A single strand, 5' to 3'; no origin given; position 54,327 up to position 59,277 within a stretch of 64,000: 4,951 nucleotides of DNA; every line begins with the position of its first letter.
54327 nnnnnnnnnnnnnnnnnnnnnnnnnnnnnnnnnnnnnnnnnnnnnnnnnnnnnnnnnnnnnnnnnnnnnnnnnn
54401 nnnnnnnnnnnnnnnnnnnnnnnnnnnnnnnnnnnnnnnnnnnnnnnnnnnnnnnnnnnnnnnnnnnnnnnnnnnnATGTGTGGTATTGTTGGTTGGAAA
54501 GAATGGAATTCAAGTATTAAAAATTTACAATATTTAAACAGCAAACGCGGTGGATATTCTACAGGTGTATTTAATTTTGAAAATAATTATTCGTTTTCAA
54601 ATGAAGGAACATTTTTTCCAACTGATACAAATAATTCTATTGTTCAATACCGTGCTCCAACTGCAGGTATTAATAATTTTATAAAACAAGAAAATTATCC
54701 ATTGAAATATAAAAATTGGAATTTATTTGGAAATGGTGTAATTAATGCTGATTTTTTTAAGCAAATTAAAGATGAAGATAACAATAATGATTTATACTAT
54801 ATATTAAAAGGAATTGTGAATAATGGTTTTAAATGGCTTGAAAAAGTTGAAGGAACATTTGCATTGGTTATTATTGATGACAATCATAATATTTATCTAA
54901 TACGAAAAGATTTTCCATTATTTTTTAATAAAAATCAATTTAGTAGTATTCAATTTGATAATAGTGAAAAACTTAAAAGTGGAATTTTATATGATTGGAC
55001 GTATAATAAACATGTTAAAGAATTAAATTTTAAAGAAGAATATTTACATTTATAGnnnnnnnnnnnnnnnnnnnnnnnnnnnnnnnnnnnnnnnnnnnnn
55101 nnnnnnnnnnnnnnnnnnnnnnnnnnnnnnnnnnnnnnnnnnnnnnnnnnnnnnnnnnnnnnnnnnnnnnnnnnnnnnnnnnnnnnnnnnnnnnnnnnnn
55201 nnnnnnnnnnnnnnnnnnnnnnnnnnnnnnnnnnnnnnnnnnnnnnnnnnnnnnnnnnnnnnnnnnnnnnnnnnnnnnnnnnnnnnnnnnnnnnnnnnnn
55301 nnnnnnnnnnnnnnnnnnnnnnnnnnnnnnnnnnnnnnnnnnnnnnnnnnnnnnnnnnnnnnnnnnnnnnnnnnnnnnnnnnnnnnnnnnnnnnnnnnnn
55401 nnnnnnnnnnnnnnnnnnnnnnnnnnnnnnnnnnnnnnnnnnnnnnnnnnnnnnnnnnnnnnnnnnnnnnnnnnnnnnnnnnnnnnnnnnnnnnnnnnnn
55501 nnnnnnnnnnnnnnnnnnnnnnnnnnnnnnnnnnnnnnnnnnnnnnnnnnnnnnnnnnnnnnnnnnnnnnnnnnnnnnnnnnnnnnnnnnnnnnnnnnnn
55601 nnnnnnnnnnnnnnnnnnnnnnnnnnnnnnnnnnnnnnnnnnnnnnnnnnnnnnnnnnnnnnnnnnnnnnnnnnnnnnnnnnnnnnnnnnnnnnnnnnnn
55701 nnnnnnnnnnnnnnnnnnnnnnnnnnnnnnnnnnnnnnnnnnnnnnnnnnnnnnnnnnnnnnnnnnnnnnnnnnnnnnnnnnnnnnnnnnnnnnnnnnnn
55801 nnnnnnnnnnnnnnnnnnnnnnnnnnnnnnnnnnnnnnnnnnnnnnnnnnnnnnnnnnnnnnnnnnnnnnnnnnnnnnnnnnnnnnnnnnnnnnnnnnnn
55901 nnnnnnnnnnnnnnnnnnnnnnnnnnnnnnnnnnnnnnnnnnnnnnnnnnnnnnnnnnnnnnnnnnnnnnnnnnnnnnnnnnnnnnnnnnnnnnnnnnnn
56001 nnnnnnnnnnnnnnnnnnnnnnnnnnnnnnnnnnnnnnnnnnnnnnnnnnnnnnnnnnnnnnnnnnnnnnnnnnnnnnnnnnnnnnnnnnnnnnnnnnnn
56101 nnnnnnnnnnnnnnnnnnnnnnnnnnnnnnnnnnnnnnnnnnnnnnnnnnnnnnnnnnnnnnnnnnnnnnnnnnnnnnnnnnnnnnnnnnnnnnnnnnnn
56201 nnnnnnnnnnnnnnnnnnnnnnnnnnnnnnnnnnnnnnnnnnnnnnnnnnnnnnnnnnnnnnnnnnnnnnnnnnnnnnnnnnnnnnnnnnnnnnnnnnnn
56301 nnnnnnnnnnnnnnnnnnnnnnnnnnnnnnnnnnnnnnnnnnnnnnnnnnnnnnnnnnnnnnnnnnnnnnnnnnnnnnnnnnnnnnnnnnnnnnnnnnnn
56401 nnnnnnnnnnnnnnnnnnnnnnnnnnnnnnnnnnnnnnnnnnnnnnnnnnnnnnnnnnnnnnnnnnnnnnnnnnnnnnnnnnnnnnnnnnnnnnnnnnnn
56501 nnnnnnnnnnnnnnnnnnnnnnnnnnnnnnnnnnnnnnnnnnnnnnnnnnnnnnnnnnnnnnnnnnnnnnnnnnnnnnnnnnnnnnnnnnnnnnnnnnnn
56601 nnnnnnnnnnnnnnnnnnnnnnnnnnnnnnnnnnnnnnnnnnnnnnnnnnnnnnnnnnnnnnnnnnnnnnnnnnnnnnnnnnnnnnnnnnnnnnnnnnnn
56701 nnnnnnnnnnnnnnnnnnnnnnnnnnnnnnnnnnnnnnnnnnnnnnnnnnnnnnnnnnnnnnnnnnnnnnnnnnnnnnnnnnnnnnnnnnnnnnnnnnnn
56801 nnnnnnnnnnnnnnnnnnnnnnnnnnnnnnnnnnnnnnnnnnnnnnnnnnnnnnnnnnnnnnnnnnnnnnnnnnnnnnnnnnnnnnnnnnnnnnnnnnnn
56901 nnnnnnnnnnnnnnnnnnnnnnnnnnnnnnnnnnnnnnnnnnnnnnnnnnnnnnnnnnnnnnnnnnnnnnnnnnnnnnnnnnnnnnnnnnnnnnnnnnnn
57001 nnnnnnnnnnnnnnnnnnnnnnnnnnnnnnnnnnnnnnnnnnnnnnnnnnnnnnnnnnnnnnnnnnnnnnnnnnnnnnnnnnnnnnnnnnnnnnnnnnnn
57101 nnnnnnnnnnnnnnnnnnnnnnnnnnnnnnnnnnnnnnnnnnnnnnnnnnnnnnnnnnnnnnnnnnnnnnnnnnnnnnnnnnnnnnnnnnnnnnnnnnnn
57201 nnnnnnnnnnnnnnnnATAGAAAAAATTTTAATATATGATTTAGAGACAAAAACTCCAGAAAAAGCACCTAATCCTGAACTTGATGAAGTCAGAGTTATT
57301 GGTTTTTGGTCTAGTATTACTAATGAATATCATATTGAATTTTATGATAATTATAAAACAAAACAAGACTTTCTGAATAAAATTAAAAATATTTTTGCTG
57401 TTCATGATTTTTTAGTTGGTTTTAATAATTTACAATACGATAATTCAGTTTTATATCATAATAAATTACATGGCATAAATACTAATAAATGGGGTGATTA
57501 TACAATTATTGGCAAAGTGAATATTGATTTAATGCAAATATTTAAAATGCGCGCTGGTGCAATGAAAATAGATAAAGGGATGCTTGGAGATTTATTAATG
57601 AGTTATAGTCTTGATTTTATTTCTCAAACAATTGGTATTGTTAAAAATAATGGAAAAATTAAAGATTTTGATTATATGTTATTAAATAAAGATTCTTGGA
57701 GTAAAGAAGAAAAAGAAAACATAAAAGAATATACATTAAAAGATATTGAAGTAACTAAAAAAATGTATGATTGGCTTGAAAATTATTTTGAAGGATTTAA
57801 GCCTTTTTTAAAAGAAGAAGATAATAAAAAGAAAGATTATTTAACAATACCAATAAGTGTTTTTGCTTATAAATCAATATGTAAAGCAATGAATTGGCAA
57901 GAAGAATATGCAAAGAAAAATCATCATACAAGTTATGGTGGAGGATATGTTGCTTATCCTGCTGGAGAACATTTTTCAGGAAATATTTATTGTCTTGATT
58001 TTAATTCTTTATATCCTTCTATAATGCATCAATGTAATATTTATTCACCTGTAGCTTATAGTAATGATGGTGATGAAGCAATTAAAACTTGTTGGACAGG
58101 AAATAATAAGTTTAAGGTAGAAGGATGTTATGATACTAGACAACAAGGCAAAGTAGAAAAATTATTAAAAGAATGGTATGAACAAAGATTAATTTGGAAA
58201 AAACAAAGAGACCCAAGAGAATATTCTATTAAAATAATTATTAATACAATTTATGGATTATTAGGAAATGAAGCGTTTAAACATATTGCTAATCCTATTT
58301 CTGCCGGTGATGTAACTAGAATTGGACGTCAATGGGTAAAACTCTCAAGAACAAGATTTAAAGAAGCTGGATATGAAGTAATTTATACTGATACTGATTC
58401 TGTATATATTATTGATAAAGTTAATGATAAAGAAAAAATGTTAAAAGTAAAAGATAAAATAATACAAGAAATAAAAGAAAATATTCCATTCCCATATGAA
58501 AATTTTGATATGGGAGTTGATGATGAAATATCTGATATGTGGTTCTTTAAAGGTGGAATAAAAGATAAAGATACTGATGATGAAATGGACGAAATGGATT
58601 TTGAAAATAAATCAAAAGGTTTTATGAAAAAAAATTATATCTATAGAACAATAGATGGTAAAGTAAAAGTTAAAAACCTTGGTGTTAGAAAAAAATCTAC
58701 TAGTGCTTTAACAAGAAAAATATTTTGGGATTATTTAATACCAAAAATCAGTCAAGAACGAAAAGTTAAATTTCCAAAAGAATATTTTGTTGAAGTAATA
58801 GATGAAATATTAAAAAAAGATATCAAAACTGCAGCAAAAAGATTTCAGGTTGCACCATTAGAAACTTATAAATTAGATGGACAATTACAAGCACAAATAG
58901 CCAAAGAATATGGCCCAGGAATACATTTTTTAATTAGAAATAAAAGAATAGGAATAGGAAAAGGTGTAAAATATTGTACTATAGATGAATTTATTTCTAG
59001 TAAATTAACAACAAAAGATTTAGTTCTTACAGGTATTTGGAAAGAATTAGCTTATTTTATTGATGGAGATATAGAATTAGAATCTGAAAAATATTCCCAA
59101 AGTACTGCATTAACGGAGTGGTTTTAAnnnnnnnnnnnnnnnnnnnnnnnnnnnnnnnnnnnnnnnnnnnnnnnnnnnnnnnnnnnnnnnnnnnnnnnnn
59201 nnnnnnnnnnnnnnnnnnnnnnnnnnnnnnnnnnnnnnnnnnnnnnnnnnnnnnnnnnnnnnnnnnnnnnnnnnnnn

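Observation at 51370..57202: Nine-gene 7-deazaguanine DNA-modification operon whose gene set matches no described end product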

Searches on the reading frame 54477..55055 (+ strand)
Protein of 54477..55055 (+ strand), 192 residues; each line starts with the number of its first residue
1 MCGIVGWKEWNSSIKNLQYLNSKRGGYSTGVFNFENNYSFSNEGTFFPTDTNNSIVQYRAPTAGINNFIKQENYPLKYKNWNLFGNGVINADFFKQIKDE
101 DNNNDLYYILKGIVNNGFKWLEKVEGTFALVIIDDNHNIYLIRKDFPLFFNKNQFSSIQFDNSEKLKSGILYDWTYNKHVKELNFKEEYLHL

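Call 3: search_protein_families(library=pfam, proteins=[window:54477-55055:+], max_evalue=0.01)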
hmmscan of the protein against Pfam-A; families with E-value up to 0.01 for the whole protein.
window:54477-55055:+ (192 aa): 1 family
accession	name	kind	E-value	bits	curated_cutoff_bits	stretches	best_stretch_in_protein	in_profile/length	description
PF13537.11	GATase_7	-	0.0046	17.4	25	1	102-154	51-108/123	Glutamine amidotransferase domain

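Call 4: search_protein_families(library=ncbifam, proteins=[window:54477-55055:+], max_evalue=0.01)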
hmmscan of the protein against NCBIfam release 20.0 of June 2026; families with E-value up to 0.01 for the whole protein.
window:54477-55055:+ (192 aa): 1 family
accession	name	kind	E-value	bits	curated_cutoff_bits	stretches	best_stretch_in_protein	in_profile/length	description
NF006949.0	PRK09431.1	equivalog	0.0033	16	499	1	105-159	99-157/554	asparagine synthase B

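Call 36: search_solved_structures(query=window:54477-55055:+, max_evalue=1, show_alignments=2)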
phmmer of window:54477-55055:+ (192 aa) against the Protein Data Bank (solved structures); distinct sequences matched with E-value up to 1: 1.
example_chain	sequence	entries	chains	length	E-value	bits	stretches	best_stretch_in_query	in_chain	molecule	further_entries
5eku_A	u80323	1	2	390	0.57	13.4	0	39-115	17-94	Arginine N-methyltransferase, putative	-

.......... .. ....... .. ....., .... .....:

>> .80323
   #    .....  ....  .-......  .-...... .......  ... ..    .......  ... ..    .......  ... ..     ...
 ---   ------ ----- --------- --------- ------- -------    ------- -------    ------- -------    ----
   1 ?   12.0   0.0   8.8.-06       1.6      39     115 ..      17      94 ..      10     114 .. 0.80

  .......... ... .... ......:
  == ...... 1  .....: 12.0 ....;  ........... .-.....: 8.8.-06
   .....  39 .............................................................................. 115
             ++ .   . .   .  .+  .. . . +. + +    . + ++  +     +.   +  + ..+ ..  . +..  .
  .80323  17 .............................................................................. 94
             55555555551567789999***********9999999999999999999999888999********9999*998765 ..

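Call 38: search_dna_similar(query=window:54477-55055:+, collection=phages, mode=protein, max_evalue=0.01, max_rows=30)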
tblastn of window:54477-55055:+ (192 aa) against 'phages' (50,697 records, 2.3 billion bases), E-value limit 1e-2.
Records with a match: 1; places in all: 1; records where one place covers at least 80% of the query: 1.
Best place of each record, by identity: <60% 1.
By first word of the organism name: Vibrio 1.
By host as written in the record: Vibrio cyclitrophicus 1.
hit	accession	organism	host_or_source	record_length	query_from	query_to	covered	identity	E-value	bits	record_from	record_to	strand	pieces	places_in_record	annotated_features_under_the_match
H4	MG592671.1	Vibrio phage 2.275.O._10N.286.54.E11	Vibrio cyclitrophicus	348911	1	181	94%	27.0%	5e-4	46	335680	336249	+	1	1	nucleophile aminohydrolase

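Call 58: search_solved_structures(query=A3, max_evalue=1, show_alignments=1)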
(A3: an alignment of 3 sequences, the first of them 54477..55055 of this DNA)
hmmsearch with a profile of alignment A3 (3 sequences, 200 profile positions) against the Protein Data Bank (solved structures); distinct sequences matched with E-value up to 1: 1.
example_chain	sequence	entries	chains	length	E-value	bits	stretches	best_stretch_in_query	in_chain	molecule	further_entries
8w7d_A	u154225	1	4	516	0.033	17.2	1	1-103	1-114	Amidophosphoribosyltransferase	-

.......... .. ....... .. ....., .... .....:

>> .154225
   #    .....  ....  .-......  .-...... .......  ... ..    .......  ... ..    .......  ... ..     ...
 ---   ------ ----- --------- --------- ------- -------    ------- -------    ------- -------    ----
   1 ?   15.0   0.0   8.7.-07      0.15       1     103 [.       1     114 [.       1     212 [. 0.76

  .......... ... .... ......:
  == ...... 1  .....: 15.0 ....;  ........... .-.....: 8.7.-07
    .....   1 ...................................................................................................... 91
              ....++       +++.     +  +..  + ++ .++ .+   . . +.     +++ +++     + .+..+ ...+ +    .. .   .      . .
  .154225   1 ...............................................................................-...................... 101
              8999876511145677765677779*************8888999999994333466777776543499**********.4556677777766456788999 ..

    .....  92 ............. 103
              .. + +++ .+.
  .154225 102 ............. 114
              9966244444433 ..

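Call 62: find_homologous_proteins(query=window:54477-55055:+, max_evalue=0.01)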
Query window:54477-55055:+ (192 aa): 15 proteins with E <= 0.01 among 76 candidates.
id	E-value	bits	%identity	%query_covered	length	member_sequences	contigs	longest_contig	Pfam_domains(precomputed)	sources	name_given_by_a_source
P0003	8.4e-125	432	100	100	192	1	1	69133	-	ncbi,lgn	-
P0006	5.3e-53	198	49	99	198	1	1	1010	-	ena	-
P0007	8.9e-48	181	48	91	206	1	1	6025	-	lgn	-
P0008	1.0e-47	181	48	100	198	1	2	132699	PF13522.12,PF13537.12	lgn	-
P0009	1.2e-46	177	50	91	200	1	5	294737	-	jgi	jgi:glucosamine 6-phosphate synthetase-like amidotransferase/phosphosugar isomerase protein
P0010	2.7e-46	176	45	98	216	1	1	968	-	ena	-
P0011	4.0e-41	159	48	98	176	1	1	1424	-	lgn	-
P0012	1.6e-40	157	49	97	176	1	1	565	-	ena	-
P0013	3.4e-39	153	49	97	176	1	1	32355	-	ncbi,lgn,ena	-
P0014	5.9e-38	149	42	94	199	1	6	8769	PF13522.12,PF13537.12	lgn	-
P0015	1.1e-37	148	43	91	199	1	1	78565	PF13522.12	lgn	-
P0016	9.0e-36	142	41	91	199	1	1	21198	PF13522.12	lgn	-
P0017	1.7e-34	138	41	97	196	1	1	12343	-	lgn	-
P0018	3.0e-34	137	41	94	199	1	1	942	PF13522.12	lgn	-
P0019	6.5e-32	129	41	97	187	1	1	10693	-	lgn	-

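Call 67: find_encoding_contigs(protein=P0008, flank=10000, max_places=2)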
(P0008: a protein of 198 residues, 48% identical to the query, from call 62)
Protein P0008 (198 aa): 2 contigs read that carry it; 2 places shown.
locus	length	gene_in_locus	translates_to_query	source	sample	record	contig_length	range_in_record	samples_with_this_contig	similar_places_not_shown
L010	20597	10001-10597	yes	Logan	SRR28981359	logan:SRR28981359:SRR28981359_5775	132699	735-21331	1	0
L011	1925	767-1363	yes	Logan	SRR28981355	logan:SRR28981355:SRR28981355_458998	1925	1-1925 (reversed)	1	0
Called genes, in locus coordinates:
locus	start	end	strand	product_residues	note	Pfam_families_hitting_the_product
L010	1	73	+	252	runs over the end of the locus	-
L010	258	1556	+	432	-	-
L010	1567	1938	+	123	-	-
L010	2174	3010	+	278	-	PF04055:Radical_SAM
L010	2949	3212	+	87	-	-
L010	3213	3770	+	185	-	-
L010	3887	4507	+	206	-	PF13392:HNH_3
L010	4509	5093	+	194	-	PF01242:PTPS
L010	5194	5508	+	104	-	PF20216:DUF6576 (weak)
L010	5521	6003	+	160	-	-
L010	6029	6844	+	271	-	-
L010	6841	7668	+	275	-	PF14819:QueF_N, PF14489:QueF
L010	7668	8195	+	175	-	PF00551:Formyl_trans_N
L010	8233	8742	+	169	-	PF13521:AAA_28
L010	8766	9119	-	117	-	-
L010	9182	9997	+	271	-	PF06508:QueC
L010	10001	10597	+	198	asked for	PF13522:GATase_6 (weak), PF13537:GATase_7 (weak)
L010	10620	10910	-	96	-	-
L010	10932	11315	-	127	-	-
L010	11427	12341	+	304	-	PF05673:DUF815 (weak), PF00004:AAA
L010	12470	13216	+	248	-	-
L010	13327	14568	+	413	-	PF00154:RecA_N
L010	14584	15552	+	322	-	PF02739:5_3_exonuc_N, PF01367:5_3_exonuc (weak)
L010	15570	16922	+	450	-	PF03796:DnaB_C, PF13481:AAA_25 (weak)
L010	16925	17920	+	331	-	PF00268:Ribonuc_red_sm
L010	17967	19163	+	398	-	PF03477:ATP-cone, PF00317:Ribonuc_red_lgN, PF02867:Ribonuc_red_lgC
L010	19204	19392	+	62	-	PF12728:HTH_17, PF13411:MerR_1, PF00376:MerR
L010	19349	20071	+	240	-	PF24308:DUF7487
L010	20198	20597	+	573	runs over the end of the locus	PF02867:Ribonuc_red_lgC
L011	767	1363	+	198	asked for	PF13522:GATase_6 (weak), PF13537:GATase_7 (weak)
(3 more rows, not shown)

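Call 68: find_encoding_contigs(protein=P0013, flank=10000, max_places=2)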
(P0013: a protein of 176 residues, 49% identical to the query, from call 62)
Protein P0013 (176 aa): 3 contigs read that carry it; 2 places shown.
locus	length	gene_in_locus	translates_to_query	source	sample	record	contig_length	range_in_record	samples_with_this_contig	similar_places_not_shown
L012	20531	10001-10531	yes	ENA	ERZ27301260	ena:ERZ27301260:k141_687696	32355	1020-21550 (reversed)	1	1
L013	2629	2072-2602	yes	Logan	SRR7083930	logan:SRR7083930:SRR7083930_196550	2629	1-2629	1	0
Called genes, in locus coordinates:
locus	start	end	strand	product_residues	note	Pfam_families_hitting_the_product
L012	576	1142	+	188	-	-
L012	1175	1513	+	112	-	-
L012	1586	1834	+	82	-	-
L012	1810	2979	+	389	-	PF00270:DEAD (weak), PF04851:ResIII, PF18766:SWI2_SNF2 (weak), PF16203:ERCC3_RAD25_C (weak), PF00271:Helicase_C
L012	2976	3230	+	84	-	-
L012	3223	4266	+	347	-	-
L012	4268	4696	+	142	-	-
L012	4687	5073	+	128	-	-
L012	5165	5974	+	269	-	-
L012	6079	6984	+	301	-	PF05496:RuvB_N (faint), PF05970:PIF1 (faint), PF25199:nSTAND_NTPase5 (weak), PF00004:AAA, PF13173:AAA_14, PF13401:AAA_22 (faint), PF13177:DNA_pol3_delta2, PF25361:AAA_lid_RFC1 (faint)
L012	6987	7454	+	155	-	-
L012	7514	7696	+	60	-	-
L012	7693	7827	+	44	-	-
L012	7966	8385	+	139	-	PF03013:Pyr_excise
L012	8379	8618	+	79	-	PF26604:CBU_0592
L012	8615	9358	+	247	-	PF00733:Asn_synthase (weak), PF06508:QueC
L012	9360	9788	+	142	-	PF21818:DUF6884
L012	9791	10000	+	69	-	-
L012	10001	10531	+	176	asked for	-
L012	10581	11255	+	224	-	PF01227:GTP_cyclohydroI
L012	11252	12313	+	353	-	PF01702:TGT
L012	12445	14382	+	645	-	PF01612:DNA_pol_A_exo1, PF00476:DNA_pol_A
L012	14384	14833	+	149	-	-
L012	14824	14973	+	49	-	-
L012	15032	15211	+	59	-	-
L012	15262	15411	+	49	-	-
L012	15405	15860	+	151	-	PF01242:PTPS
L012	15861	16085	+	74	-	-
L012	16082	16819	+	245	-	PF13353:Fer4_12 (weak), PF04055:Radical_SAM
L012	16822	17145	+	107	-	-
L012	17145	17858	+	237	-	PF12705:PDDEXK_1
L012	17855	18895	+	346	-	-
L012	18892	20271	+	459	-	PF05970:PIF1, PF13245:AAA_19, PF13604:AAA_30, PF02689:Herpes_Helicase (weak)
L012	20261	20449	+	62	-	-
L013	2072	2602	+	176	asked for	-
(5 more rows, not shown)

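Call 92: search_protein_families(library=pfam, proteins=[L012:9360-9788:+], max_evalue=0.05)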
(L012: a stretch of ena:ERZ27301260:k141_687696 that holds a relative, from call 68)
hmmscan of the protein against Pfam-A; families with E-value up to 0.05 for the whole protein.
L012:9360-9788:+ (142 aa): 2 families
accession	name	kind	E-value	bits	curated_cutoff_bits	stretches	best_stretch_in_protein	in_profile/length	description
PF21818.3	DUF6884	-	7.4e-20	71.9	30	1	4-129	1-134/135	Family of unknown function (DUF6884)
PF03883.20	H2O2_YaaD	-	0.00011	22.3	29.6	1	41-76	101-136/236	Peroxide stress protein YaaA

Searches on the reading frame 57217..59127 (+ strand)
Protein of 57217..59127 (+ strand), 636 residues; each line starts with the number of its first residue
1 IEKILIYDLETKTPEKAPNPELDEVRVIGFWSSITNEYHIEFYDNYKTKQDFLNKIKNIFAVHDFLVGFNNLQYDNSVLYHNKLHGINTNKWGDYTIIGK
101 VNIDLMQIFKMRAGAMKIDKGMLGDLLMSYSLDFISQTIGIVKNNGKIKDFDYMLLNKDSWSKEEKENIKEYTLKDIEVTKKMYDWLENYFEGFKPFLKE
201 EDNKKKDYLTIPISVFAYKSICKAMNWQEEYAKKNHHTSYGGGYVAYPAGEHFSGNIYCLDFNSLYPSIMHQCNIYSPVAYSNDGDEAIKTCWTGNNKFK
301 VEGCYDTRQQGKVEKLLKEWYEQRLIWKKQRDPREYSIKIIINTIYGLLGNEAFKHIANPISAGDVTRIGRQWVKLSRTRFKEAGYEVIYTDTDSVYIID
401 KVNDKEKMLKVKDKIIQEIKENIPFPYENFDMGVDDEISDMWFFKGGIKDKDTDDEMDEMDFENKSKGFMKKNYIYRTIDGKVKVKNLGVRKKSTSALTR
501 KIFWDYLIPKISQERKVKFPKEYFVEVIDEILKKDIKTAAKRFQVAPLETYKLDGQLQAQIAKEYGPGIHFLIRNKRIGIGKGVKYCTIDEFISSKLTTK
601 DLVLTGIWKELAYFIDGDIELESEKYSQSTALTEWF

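Call 3: search_protein_families(library=pfam, proteins=[window:57517-59127:+], max_evalue=0.01)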
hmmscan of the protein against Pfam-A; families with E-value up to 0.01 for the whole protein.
window:57517-59127:+ (536 aa): 1 family
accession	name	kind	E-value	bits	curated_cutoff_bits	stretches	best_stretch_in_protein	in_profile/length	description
PF00136.26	DNA_pol_B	-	2e-21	76.7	23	1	133-322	36-258/453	DNA polymerase family B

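Call 4: search_protein_families(library=ncbifam, proteins=[window:57517-59127:+], max_evalue=0.01)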
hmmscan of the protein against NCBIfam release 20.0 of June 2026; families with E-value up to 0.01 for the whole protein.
window:57517-59127:+ (536 aa): 7 families
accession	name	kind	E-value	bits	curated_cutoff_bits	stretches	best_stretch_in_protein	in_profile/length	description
NF004421.0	PRK05762.1-2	equivalog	8.4e-23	80.6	570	1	135-322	406-587/795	DNA polymerase II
TIGR00592.1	pol2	superfamily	4.3e-20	71.4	239.95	1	133-324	793-984/1176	DNA polymerase (pol2)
NF004422.0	PRK05762.1-4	equivalog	5.2e-18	64.8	1103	1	28-320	293-578/789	DNA polymerase II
NF004417.0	PRK05761.1-3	equivalog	2.1e-16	59.1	780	1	140-316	485-664/858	DNA-directed DNA polymerase I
NF004419.0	PRK05761.1-5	equivalog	2.5e-15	55.5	1285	1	138-309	550-728/932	DNA-directed DNA polymerase I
NF004420.0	PRK05762.1-1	equivalog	3.6e-15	55.7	1435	1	29-320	290-574/783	DNA polymerase II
NF004415.0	PRK05761.1-1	equivalog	2e-13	49.2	1289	1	141-322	495-679/883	DNA-directed DNA polymerase I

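Call 124: search_protein_families(library=pfam, proteins=[window:57217-59127:+], max_evalue=0.01)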
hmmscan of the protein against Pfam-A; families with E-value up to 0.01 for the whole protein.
window:57217-59127:+ (636 aa): 1 family
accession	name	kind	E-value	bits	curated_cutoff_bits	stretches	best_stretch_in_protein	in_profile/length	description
PF00136.26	DNA_pol_B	-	3.9e-21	75.8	23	1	233-421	36-257/453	DNA polymerase family B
